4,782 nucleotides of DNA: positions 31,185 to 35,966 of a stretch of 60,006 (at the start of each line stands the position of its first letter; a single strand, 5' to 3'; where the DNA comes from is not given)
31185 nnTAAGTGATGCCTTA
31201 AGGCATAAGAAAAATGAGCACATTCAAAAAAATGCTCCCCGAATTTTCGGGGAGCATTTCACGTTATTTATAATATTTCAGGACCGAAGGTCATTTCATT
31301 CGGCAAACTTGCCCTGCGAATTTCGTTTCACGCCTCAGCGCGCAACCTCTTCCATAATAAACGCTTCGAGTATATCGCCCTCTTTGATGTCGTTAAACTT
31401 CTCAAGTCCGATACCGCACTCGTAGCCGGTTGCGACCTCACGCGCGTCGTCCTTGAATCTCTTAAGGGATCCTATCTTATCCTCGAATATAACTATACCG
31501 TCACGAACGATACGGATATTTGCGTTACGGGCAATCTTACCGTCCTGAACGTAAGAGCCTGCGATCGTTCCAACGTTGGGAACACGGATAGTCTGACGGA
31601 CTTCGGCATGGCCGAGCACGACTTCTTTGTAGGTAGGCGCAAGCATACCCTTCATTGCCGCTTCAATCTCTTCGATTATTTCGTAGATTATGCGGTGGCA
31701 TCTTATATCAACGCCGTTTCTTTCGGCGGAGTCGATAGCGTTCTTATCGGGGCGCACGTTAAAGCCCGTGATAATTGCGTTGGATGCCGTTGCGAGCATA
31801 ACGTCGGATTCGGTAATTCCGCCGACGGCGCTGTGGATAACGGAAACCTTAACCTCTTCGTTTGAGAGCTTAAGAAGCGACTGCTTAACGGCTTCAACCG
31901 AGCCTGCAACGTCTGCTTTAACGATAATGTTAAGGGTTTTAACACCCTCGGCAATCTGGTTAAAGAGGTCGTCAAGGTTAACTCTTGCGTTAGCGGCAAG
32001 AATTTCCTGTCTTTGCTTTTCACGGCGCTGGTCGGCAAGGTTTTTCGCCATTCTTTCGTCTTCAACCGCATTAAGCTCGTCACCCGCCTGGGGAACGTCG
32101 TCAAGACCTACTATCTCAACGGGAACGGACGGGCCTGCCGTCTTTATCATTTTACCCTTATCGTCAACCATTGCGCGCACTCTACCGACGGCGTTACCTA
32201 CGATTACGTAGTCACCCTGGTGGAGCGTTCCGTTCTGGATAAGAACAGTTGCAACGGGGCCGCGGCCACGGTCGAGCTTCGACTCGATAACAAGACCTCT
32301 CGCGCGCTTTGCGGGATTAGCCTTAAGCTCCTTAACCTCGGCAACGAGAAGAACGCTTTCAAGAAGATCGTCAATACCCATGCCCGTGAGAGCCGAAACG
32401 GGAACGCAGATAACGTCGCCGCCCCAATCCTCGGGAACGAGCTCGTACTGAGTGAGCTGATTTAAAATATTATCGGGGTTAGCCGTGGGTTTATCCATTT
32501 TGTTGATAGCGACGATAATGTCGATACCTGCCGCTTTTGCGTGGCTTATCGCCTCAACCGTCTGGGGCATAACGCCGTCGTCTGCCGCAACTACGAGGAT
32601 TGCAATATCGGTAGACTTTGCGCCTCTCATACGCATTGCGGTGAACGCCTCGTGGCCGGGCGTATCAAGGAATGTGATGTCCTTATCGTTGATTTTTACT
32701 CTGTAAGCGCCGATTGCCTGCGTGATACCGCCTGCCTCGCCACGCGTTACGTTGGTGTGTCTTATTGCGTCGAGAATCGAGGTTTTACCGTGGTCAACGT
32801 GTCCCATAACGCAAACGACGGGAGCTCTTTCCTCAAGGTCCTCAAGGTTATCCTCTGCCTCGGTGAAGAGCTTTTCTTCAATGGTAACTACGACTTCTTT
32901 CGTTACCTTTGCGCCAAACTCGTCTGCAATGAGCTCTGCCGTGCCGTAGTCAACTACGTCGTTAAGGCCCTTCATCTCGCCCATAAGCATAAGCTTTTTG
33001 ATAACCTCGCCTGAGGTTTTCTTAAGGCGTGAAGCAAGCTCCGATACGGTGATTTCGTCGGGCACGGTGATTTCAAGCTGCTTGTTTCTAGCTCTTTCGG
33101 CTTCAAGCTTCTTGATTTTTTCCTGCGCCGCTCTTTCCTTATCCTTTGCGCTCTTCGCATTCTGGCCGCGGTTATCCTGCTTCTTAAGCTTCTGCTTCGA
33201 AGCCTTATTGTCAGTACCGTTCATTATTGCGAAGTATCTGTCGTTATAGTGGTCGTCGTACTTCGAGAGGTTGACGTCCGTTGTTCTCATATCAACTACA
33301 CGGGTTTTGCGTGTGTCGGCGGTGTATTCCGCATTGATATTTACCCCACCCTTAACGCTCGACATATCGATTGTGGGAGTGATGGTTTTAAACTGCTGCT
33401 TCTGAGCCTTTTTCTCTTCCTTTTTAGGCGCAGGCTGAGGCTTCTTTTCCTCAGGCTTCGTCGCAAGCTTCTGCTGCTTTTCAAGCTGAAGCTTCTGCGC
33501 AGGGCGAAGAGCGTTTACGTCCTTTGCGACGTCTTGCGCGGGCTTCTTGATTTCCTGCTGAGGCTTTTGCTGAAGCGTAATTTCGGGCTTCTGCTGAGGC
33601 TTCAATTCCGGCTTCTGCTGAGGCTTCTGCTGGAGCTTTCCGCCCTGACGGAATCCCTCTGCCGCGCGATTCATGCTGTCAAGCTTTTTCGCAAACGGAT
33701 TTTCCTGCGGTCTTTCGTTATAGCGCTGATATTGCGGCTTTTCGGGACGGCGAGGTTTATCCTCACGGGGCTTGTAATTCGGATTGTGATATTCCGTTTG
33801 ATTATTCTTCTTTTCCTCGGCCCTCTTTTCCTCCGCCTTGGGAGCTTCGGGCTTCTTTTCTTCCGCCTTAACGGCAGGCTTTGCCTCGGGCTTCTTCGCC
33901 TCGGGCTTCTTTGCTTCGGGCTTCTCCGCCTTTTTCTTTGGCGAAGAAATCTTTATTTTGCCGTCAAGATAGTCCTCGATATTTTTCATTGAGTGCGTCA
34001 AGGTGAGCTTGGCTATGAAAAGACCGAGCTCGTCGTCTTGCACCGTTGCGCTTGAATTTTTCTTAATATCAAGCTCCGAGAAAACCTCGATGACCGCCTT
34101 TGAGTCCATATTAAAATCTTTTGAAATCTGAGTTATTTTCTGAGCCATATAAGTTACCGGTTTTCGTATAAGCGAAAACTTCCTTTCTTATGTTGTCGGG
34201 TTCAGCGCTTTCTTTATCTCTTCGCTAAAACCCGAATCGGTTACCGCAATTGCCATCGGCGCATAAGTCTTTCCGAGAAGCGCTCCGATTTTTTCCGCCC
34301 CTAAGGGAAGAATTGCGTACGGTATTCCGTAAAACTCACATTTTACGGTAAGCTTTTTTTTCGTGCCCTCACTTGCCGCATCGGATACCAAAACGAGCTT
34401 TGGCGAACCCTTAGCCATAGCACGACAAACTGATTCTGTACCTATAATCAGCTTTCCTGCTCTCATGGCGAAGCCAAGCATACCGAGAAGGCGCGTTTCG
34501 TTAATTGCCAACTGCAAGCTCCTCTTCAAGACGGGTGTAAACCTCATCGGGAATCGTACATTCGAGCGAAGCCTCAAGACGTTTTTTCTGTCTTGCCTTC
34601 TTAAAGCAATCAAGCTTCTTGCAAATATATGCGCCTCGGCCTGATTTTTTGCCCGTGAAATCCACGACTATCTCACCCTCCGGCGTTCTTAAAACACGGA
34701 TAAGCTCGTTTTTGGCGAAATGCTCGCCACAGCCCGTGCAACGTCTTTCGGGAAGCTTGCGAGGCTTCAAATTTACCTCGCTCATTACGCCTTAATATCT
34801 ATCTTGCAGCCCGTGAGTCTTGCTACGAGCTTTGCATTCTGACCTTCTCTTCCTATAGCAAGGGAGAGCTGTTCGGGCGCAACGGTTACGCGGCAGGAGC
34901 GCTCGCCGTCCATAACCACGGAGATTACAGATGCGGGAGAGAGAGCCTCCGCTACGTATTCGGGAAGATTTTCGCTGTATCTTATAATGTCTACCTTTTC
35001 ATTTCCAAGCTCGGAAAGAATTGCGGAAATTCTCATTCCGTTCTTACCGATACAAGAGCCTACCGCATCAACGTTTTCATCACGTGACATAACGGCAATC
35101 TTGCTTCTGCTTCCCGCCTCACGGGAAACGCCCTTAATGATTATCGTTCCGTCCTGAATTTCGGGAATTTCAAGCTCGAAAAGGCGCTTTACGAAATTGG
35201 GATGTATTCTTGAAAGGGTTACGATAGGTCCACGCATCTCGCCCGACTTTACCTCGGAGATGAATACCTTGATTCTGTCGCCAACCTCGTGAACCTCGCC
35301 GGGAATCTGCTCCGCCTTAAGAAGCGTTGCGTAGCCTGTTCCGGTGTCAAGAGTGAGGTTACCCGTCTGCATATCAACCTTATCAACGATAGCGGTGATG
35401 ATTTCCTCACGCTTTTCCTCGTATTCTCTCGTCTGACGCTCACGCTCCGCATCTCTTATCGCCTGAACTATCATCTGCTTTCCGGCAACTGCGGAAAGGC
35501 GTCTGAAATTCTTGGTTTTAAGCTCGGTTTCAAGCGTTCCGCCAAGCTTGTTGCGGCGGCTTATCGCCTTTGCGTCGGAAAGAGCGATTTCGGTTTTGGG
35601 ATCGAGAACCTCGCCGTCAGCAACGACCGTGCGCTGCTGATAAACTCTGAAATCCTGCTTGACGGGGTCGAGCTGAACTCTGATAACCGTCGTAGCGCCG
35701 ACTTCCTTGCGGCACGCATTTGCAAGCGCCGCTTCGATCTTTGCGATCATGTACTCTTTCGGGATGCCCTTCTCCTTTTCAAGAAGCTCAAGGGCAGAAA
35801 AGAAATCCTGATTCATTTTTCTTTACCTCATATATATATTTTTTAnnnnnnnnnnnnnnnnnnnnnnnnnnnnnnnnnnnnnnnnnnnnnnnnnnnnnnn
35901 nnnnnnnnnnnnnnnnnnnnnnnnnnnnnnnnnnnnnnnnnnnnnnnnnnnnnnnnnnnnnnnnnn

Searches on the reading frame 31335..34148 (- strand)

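Call 6: search_protein_families(library=pfam, proteins=[window:31335-34148:-], max_evalue=0.01)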
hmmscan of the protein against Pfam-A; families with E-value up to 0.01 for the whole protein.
window:31335-34148:- (937 aa): 10 families
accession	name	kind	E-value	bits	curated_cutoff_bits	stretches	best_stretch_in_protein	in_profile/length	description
PF11987.13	IF-2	-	9.1e-44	148.6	27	1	717-829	4-117/117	Translation-initiation factor 2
PF00009.33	GTP_EFTU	-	7.7e-36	123.9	26.5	1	442-600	3-183/188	Elongation factor Tu GTP binding domain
PF22042.2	EF-G_D2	-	4.2e-33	113.7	27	1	616-694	2-83/84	Elongation factor G domain 2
PF04760.21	IF2_N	-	1.7e-17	63.3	25.3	1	363-413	1-52/53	Translation initiation factor IF-2, N-terminal region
PF01926.29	MMR_HSR1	-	4.3e-10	40.1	21.9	1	445-550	2-113/113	50S ribosome-binding GTPase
PF03144.31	GTP_EFTU_D2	-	5.8e-09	36.7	30.3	1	860-927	1-72/73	Elongation factor Tu domain 2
PF02421.24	FeoB_N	-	1.2e-05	25.3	27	1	445-598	3-155/156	Ferrous iron transport protein B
PF09439.16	SRPRB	-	1.3e-05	25.1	25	1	441-564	2-132/178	Signal recognition particle receptor beta subunit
PF08477.19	Roc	-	0.00075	20.2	27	1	445-552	2-119/119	Ras of Complex, Roc, domain of DAPkinase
PF00071.28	Ras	-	0.0042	17.1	21.6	0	446-555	3-118/162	Ras family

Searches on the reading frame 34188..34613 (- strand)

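Call 20: search_protein_families(library=pfam, proteins=[window:34188-34613:-], max_evalue=0.01)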
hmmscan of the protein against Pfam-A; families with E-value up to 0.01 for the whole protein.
window:34188-34613:- (141 aa): 1 family
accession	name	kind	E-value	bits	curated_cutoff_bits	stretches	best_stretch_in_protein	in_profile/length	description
PF01248.31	Ribosomal_L7Ae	-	6.6e-13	48.6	22.1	1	44-132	5-93/95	Ribosomal protein L7Ae/L30e/S12e/Gadd45 family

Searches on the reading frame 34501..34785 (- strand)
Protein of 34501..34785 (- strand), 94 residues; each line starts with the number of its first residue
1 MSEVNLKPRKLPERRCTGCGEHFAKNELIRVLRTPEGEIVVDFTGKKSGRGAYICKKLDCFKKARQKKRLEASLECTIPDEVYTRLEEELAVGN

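Call 20: search_protein_families(library=pfam, proteins=[window:34501-34785:-], max_evalue=0.01)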
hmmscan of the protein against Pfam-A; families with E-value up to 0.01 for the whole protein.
window:34501-34785:- (94 aa): 2 families
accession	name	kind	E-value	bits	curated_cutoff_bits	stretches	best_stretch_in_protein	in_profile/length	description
PF04296.18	YlxR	-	9.6e-31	106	26.9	1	14-88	1-75/75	Protein of unknown function (DUF448)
PF16571.11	FBP_C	-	0.0043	17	27.2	1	48-72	104-128/155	FBP C-terminal treble-clef zinc-finger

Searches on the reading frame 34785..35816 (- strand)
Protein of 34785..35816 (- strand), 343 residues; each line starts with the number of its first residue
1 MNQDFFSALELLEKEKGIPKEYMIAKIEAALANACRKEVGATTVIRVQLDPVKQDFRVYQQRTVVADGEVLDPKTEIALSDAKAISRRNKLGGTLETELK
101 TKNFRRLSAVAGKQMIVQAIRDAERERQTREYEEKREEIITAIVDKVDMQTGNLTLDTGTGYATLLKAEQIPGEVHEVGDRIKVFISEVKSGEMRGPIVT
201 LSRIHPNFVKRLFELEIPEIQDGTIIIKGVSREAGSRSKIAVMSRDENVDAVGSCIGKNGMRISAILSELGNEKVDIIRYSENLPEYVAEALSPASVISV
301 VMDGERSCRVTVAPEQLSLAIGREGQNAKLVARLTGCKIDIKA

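Call 7: search_protein_families(library=pfam, proteins=[window:34785-35816:-], max_evalue=0.01)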
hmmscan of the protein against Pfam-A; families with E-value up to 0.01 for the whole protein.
window:34785-35816:- (343 aa): 7 families
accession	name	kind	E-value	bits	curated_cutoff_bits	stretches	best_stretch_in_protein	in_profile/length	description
PF08529.16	NusA_N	-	1.4e-33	116.1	23.8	1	4-126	1-119/119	NusA N-terminal domain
PF13184.12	KH_5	-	1.6e-26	92.7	27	1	234-300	1-67/69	NusA-like KH domain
PF00013.35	KH_1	-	1.9e-06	28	21.5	0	308-341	2-35/66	KH domain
PF07650.23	KH_2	-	6.4e-05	23.1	22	0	284-332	2-51/78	KH domain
PF13083.13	KH_KhpA-B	-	0.00022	21.5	32.1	0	297-329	17-52/73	KhpA/KhpB, KH domain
PF23095.1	KH_NusA_C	-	0.0062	17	34.2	0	310-341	3-34/59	Transcription termination/antitermination protein NusA, KH domain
PF13509.12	S1_2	-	0.0084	16.6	21.8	0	154-192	17-54/61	S1 domain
